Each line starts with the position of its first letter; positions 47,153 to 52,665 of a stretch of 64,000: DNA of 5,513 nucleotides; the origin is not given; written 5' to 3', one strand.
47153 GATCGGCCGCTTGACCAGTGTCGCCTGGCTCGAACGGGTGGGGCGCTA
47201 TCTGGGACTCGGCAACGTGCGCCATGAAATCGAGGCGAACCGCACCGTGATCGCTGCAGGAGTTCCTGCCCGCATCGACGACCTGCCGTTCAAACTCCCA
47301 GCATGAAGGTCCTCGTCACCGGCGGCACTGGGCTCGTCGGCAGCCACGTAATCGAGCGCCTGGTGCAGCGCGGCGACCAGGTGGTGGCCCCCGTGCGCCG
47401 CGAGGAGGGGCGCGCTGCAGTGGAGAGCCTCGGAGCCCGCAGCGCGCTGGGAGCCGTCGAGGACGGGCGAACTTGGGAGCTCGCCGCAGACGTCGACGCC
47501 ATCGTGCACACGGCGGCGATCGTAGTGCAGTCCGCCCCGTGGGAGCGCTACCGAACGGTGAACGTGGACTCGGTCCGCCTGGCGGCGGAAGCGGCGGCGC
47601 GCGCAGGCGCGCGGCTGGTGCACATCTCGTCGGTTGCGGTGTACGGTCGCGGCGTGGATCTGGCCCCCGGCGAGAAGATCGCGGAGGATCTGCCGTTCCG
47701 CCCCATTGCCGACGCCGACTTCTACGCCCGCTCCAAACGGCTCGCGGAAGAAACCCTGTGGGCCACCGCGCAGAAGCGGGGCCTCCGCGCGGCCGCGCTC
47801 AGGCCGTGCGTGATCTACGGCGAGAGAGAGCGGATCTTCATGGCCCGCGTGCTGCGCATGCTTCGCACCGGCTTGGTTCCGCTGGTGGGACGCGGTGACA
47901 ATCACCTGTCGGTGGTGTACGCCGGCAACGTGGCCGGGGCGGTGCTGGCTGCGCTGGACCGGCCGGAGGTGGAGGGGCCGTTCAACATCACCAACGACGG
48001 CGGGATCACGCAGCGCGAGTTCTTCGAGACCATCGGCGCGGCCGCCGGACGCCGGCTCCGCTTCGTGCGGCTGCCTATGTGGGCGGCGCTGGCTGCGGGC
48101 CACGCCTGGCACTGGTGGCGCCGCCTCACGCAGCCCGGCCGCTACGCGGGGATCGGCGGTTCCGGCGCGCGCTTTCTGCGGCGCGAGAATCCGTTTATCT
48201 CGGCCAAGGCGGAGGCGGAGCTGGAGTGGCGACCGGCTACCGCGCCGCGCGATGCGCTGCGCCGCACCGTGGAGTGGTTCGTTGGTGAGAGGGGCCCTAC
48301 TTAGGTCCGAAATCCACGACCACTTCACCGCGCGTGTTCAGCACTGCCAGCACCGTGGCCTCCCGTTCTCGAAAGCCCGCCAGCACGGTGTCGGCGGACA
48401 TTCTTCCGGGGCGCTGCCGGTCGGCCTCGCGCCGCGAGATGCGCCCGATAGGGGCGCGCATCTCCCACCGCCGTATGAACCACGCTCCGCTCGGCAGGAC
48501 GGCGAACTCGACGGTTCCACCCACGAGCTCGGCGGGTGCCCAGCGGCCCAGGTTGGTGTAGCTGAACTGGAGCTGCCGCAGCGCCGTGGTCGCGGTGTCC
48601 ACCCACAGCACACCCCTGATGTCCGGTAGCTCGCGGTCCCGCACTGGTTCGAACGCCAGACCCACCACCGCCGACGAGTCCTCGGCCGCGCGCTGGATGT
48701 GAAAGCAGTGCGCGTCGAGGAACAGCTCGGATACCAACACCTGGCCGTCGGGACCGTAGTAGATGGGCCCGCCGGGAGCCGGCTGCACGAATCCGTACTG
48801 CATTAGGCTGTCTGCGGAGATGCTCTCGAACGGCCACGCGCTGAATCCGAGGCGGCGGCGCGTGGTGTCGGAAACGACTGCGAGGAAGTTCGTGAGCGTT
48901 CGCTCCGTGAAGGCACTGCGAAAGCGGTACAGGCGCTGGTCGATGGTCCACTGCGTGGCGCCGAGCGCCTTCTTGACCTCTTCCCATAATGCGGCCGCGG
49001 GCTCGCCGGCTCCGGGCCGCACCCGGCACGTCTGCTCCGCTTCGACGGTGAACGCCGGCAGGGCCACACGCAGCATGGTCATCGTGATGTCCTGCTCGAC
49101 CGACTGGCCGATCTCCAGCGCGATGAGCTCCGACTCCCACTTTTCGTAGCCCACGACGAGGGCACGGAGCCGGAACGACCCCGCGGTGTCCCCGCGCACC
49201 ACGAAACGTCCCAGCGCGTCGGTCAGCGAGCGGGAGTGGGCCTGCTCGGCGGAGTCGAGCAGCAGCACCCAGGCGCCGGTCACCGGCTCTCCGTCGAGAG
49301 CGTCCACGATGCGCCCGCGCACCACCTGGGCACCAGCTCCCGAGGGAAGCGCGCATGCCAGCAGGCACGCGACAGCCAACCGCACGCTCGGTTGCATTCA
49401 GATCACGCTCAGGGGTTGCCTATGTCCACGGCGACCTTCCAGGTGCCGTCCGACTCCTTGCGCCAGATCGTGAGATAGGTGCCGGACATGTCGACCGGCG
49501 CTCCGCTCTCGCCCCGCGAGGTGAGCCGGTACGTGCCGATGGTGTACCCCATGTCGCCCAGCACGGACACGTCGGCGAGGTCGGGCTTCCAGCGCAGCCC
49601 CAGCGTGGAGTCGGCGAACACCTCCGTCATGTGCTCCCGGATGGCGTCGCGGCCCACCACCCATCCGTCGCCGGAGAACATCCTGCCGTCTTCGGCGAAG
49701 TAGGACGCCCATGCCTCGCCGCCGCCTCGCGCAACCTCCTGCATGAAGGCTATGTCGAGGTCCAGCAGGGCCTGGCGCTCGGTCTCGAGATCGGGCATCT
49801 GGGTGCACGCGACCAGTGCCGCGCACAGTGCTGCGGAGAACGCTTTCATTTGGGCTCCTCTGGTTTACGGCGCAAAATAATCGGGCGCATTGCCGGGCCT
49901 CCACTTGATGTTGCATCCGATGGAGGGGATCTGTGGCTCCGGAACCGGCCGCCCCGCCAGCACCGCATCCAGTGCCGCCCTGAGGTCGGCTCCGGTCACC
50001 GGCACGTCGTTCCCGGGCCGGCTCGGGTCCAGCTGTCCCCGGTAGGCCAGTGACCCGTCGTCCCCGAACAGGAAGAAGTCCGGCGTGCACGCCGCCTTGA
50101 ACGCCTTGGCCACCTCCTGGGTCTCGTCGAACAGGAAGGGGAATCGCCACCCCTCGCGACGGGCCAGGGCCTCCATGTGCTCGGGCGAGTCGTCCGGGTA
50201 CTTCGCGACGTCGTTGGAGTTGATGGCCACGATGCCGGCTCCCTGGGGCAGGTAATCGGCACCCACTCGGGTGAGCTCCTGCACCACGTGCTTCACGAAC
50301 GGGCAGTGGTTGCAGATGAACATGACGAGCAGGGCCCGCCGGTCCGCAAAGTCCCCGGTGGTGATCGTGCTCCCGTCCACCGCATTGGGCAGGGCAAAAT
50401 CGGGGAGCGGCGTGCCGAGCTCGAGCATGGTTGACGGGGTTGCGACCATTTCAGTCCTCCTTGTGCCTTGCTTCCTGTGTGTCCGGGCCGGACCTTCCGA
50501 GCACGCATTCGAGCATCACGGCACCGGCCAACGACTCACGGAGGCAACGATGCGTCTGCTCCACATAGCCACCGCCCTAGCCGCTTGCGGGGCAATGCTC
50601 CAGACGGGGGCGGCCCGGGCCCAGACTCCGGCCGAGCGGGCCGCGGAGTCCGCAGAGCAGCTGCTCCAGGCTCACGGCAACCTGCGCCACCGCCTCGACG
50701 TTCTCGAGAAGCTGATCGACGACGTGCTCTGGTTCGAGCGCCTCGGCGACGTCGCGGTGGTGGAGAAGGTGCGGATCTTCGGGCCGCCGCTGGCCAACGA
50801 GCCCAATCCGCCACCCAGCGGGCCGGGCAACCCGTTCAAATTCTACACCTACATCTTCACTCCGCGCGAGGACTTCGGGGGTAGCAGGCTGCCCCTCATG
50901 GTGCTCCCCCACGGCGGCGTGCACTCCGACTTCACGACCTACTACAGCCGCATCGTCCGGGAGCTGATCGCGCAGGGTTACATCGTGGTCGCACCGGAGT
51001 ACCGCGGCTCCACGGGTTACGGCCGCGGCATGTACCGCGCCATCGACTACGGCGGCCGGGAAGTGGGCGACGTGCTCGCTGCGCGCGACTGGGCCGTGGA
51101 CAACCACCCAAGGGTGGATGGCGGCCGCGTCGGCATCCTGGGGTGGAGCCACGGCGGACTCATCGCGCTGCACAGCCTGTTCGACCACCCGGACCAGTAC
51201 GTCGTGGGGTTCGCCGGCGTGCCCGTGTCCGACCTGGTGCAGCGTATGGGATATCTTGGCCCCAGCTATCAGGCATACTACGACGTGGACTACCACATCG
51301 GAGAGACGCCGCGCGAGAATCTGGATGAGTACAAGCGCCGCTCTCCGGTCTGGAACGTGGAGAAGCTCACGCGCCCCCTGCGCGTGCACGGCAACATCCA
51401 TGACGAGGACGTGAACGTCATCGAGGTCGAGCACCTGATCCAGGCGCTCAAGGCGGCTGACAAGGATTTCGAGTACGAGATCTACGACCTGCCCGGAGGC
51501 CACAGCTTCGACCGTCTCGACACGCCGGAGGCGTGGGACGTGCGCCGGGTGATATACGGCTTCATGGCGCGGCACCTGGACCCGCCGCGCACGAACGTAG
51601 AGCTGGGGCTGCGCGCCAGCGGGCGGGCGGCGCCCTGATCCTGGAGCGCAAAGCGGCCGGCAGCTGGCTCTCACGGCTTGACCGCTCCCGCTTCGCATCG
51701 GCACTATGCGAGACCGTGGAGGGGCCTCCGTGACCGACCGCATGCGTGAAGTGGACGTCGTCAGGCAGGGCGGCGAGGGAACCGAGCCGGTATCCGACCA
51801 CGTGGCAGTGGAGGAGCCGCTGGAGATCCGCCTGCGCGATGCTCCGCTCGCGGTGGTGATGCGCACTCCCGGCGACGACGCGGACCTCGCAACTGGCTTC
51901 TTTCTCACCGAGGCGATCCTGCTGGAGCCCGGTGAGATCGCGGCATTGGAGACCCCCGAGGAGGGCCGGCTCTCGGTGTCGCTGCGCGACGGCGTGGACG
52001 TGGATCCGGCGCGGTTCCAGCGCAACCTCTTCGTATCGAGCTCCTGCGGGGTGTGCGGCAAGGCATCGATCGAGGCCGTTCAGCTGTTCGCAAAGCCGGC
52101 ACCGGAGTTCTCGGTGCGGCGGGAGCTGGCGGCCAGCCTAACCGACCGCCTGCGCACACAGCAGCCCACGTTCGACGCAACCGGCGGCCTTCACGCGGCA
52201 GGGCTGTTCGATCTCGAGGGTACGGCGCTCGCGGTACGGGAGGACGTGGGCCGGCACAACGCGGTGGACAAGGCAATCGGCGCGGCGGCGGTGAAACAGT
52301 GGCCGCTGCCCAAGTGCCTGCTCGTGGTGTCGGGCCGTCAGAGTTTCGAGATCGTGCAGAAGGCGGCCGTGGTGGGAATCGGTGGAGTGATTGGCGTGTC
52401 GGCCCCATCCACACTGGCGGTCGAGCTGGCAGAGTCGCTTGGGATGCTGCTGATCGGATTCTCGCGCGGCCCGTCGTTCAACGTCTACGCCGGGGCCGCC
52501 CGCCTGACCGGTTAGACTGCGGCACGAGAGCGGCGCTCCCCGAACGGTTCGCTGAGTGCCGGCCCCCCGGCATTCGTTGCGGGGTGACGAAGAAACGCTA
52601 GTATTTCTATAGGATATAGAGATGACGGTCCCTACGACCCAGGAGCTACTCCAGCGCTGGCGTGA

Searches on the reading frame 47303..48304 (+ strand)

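Call 39: search_protein_families(library=pfam, proteins=[window:47303-48304:+], max_evalue=0.00001)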
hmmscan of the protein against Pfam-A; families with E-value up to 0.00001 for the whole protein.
window:47303-48304:+ (333 aa): 6 families
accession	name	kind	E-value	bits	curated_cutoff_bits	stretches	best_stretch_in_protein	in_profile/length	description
PF01370.27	Epimerase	-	6.1e-34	117.9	20.9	1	3-229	1-239/240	NAD dependent epimerase/dehydratase family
PF01073.25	3Beta_HSD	-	1.8e-24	86.7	22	1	4-217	1-228/280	3-beta hydroxysteroid dehydrogenase/isomerase family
PF07993.18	NAD_binding_4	-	7.3e-20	71.6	20.1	1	57-177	82-213/258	Male sterility protein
PF04321.23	RmlD_sub_bind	-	2.9e-17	63.1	27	1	1-247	1-230/287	RmlD substrate binding domain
PF16363.11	GDP_Man_Dehyd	-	2.4e-13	50.7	27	1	4-252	1-270/332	GDP-mannose 4,6 dehydratase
PF13460.12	NAD_binding_10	-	9.1e-09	35.9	27.2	1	7-152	1-131/184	NAD(P)H-binding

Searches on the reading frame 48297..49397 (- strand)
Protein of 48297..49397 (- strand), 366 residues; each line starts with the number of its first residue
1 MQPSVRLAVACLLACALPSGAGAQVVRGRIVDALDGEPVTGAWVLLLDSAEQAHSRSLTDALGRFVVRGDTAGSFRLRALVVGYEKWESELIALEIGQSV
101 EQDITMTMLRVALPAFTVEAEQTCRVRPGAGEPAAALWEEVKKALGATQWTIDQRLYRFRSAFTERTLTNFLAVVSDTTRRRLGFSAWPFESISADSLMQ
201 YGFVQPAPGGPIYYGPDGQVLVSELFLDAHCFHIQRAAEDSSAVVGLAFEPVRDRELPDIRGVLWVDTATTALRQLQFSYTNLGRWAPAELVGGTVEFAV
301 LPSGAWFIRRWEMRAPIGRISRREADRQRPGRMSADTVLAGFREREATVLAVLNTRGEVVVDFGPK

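Call 10: search_protein_families(library=pfam, proteins=[window:48297-49397:-])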
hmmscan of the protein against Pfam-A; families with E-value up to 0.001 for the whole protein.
window:48297-49397:- (366 aa): 3 families
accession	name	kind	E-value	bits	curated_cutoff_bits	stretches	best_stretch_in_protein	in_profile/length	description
PF13620.12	CarboxypepD_reg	-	2.1e-14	54.1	32.3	1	26-107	2-82/82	Carboxypeptidase regulatory-like domain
PF13715.12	CarbopepD_reg_2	-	3.3e-05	24.3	32.2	1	26-91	1-62/88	CarboxypepD_reg-like domain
PF07210.18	DUF1416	-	0.00028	21.2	23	1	24-83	20-76/97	Protein of unknown function (DUF1416)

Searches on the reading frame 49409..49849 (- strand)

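Call 39: search_protein_families(library=pfam, proteins=[window:49409-49849:-], max_evalue=0.00001)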
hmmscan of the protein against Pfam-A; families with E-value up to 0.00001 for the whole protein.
window:49409-49849:- (146 aa): 2 families
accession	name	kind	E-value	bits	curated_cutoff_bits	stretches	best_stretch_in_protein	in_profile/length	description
PF14534.12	DUF4440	-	8.3e-18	65.2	25.2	1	29-139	2-107/107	Domain of unknown function (DUF4440)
PF12680.13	SnoaL_2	-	3.2e-08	34.5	27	1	34-137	3-99/102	SnoaL-like domain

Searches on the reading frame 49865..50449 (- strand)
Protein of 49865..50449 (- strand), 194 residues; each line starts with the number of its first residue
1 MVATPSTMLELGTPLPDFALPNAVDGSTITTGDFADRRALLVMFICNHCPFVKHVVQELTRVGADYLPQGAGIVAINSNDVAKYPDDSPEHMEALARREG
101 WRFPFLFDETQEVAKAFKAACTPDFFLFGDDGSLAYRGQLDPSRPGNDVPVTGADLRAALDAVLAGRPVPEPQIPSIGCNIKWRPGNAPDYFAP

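Call 10: search_protein_families(library=pfam, proteins=[window:49865-50449:-])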
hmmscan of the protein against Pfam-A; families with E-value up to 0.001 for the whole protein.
window:49865-50449:- (194 aa): 2 families
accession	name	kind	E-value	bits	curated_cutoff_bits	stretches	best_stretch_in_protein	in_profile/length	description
PF08534.16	Redoxin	-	3.1e-19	69.7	26.6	1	12-153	3-145/148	Redoxin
PF00578.27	AhpC-TSA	-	6.5e-17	62.1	26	1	12-136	2-123/124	AhpC/TSA family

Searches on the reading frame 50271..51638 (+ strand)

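Call 10: search_protein_families(library=pfam, proteins=[window:50271-51638:+])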
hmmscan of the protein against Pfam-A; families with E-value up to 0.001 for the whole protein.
window:50271-51638:+ (455 aa): 7 families
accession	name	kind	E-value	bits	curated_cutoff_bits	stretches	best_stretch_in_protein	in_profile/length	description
PF00326.27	Peptidase_S9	-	1.1e-29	103.9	22.6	1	232-436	10-210/213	Prolyl oligopeptidase family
PF02129.25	Peptidase_S15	-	3.7e-08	33.8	23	1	204-325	16-135/262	X-Pro dipeptidyl-peptidase (S15 family)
PF01738.24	DLH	-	5.8e-07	29.8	21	1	215-415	23-190/217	Dienelactone hydrolase family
PF20434.5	BD-FAE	-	1.3e-05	25.3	26.8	0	207-392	13-214/215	BD-FAE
PF12146.15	Hydrolase_4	-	1.6e-05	24.8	27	1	211-311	8-102/239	Serine aminopeptidase, S33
PF00561.26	Abhydrolase_1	-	9.5e-05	22.6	25.8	1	208-394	1-158/245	alpha/beta hydrolase fold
PF12697.13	Abhydrolase_6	-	0.00013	23.2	26.3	1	211-335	2-101/217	Alpha/beta hydrolase family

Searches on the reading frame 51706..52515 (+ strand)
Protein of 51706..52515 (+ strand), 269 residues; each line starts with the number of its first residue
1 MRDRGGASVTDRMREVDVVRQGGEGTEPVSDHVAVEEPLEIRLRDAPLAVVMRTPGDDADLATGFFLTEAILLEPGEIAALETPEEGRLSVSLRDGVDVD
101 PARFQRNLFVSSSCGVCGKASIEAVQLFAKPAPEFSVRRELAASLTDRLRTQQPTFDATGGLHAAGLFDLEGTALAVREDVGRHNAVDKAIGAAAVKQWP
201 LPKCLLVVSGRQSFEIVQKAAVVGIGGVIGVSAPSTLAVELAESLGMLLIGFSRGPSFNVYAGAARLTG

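Call 10: search_protein_families(library=pfam, proteins=[window:51706-52515:+])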
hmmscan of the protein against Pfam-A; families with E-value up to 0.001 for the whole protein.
window:51706-52515:+ (269 aa): 1 family
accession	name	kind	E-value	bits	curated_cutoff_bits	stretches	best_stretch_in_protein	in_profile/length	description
PF02634.21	FdhD-NarQ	-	1.8e-66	224.7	27.2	1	34-267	1-236/237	FdhD/NarQ family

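Call 63: search_protein_families(library=ncbifam, proteins=[window:51706-52512:+], max_evalue=0.00001)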
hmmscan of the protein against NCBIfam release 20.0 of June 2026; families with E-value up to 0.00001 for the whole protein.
window:51706-52512:+ (269 aa): 2 families
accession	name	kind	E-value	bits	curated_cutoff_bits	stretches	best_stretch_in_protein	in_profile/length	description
NF001943.0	PRK00724.1-2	equivalog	1.9e-79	266.5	269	1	16-267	8-272/274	formate dehydrogenase accessory sulfurtransferase FdhD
TIGR00129.1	fdhD_narQ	equivalog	6.7e-49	166.4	140.9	1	30-267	2-235/237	formate dehydrogenase accessory sulfurtransferase FdhD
